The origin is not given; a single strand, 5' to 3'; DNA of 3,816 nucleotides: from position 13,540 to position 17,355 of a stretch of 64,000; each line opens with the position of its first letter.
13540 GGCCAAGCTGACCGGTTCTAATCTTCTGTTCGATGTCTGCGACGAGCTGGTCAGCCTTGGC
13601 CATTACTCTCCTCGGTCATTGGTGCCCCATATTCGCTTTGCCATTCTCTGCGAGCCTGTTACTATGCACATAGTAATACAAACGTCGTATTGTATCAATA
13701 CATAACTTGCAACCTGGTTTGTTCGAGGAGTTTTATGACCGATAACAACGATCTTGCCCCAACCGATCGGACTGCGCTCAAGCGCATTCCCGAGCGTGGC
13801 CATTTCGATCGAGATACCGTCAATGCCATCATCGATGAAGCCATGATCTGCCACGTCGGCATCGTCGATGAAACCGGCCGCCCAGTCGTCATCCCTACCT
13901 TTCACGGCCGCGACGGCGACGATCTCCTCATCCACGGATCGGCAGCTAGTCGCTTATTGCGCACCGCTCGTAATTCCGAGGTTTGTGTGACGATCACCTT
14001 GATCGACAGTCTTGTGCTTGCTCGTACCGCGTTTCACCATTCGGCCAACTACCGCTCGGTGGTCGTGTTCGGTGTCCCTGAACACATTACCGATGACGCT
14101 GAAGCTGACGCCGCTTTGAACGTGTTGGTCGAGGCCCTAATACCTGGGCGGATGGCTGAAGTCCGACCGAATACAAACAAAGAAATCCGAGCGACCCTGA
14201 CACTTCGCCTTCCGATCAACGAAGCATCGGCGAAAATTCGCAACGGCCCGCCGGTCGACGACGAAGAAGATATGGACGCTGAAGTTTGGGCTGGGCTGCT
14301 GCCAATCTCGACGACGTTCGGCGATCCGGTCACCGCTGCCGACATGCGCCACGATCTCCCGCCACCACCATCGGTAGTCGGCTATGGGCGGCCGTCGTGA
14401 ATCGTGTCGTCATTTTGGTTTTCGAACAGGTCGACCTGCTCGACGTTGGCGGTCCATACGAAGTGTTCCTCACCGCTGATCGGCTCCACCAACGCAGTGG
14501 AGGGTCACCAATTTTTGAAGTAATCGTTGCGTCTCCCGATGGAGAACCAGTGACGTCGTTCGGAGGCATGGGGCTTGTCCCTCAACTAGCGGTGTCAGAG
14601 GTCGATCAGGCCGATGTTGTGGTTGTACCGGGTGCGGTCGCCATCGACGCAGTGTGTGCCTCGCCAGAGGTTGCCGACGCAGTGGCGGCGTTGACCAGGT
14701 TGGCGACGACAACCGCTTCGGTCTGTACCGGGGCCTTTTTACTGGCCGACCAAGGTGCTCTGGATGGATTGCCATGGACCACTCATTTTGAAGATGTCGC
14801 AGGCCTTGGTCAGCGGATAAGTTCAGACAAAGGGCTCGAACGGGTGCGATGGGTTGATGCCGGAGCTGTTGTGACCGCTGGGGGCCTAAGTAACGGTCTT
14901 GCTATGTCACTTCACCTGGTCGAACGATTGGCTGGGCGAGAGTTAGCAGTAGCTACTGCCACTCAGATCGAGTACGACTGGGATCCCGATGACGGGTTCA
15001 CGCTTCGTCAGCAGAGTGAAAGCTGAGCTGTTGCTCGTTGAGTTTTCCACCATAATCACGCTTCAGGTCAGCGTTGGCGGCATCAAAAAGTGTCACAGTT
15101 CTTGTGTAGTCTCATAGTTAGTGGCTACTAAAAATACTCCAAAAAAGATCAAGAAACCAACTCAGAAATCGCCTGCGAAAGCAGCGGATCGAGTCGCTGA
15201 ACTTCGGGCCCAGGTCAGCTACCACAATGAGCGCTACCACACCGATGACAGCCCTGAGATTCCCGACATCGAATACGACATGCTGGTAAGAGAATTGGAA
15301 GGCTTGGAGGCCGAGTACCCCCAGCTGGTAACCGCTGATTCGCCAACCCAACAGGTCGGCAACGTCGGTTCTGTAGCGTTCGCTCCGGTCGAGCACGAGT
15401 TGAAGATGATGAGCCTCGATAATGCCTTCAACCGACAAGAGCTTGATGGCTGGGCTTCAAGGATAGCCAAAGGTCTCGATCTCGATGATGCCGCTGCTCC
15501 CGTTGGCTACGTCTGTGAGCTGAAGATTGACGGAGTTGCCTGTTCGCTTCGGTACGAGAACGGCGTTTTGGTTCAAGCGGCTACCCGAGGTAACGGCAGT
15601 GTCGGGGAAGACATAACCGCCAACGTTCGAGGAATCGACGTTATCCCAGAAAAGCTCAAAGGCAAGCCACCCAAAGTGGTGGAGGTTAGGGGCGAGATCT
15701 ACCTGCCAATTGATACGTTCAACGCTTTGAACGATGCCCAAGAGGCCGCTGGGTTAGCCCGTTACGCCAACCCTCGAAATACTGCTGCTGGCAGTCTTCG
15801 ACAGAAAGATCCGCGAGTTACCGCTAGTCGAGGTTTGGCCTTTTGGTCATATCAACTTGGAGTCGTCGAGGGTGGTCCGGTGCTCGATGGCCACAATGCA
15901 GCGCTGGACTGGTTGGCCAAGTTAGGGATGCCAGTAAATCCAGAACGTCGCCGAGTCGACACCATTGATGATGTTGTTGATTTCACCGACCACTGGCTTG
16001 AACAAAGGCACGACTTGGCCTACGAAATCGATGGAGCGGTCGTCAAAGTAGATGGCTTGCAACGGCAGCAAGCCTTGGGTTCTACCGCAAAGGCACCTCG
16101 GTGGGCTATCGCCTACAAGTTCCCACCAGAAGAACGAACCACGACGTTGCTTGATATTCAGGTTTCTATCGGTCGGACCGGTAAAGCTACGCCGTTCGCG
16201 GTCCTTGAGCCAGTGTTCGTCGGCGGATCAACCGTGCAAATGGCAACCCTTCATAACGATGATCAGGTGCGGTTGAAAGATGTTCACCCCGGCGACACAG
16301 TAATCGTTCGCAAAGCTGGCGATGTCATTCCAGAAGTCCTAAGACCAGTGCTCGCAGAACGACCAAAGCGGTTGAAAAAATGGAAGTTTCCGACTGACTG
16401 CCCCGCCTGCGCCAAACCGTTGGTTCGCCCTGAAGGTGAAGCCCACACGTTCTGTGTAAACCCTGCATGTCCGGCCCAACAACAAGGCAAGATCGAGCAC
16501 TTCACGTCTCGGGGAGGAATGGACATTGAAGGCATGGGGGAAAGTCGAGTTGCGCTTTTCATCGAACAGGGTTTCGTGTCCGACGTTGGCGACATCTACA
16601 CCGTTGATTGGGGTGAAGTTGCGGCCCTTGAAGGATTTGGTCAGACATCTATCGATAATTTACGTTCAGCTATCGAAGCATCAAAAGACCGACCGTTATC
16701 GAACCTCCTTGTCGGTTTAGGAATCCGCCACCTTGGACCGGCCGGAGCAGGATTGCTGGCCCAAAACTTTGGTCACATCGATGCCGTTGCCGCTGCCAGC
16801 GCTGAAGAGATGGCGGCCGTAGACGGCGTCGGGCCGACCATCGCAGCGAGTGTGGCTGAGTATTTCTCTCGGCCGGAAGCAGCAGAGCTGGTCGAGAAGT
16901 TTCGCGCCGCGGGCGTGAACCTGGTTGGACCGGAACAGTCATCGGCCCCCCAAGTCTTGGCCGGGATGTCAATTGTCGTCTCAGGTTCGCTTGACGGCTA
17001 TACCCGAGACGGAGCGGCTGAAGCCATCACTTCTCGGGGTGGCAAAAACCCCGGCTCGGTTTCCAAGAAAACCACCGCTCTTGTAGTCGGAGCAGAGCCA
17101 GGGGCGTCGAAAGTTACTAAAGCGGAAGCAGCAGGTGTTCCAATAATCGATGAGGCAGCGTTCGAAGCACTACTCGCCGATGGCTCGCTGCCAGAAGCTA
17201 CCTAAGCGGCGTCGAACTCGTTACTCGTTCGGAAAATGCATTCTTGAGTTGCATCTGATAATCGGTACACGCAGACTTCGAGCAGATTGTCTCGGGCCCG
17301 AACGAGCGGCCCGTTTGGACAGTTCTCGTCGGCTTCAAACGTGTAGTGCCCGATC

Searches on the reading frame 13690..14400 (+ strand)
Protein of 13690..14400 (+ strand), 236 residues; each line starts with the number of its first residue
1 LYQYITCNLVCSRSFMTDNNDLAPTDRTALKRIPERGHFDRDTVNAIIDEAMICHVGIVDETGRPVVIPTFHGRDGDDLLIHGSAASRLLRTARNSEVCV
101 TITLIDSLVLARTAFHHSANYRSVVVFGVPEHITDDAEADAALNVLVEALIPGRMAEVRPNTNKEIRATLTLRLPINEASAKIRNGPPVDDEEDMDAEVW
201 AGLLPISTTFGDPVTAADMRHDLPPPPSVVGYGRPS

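Call 120: search_protein_families(library=pfam, proteins=[window:13690-14400:+], max_evalue=0.001)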
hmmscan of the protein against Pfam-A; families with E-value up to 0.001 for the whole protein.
window:13690-14400:+ (236 aa): 1 family
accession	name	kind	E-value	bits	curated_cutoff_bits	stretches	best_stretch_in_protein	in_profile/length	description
PF12900.13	Pyridox_ox_2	-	5.3e-41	140.3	27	1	40-182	1-139/140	Pyridoxamine 5'-phosphate oxidase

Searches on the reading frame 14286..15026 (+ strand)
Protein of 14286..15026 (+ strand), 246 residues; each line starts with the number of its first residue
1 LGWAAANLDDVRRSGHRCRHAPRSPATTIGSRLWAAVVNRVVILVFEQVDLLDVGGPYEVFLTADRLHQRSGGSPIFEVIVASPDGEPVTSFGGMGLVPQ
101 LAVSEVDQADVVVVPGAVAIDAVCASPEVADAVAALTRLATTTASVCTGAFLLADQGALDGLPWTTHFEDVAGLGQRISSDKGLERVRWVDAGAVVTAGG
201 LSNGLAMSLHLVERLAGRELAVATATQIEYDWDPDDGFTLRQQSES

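Call 120: search_protein_families(library=pfam, proteins=[window:14286-15026:+], max_evalue=0.001)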
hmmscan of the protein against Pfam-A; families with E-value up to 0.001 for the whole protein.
window:14286-15026:+ (246 aa): 1 family
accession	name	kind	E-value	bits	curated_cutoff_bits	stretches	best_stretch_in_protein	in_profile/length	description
PF01965.30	DJ-1_PfpI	-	6.2e-18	65.6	26.6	1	40-213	2-164/165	DJ-1/PfpI family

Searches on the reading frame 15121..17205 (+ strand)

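Call 121: search_protein_families(library=pfam, proteins=[window:15121-17205:+], max_evalue=0.001)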
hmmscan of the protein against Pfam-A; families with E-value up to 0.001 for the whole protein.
window:15121-17205:+ (694 aa): 8 families
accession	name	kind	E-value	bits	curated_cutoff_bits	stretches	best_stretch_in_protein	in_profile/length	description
PF01653.23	DNA_ligase_aden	-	1.6e-92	310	27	1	86-337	3-253/253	NAD-dependent DNA ligase adenylation domain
PF03120.22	DNA_ligase_OB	-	3.3e-31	107.4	32.9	1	340-416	1-77/79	NAD-dependent DNA ligase OB-fold domain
PF12826.13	HHH_2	-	3e-19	69.4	27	1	529-591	2-64/64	Helix-hairpin-helix motif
PF00533.33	BRCT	-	1.5e-11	44.8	21.3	1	610-680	3-73/78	BRCA1 C Terminus (BRCT) domain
PF14520.12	HHH_5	-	3.6e-09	37.4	27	0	534-578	6-51/57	Helix-hairpin-helix domain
PF03119.21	DNA_ligase_ZBD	-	3.7e-08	33.5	25.8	1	427-452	2-27/27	NAD-dependent DNA ligase C4 zinc finger domain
PF22745.1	Nlig-Ia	-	8.3e-06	26.8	27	1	22-71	3-52/92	DNA ligase-like, N-terminal NAD+-binding domain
PF00633.29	HHH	-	0.00017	21.7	24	1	554-581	3-30/30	Helix-hairpin-helix motif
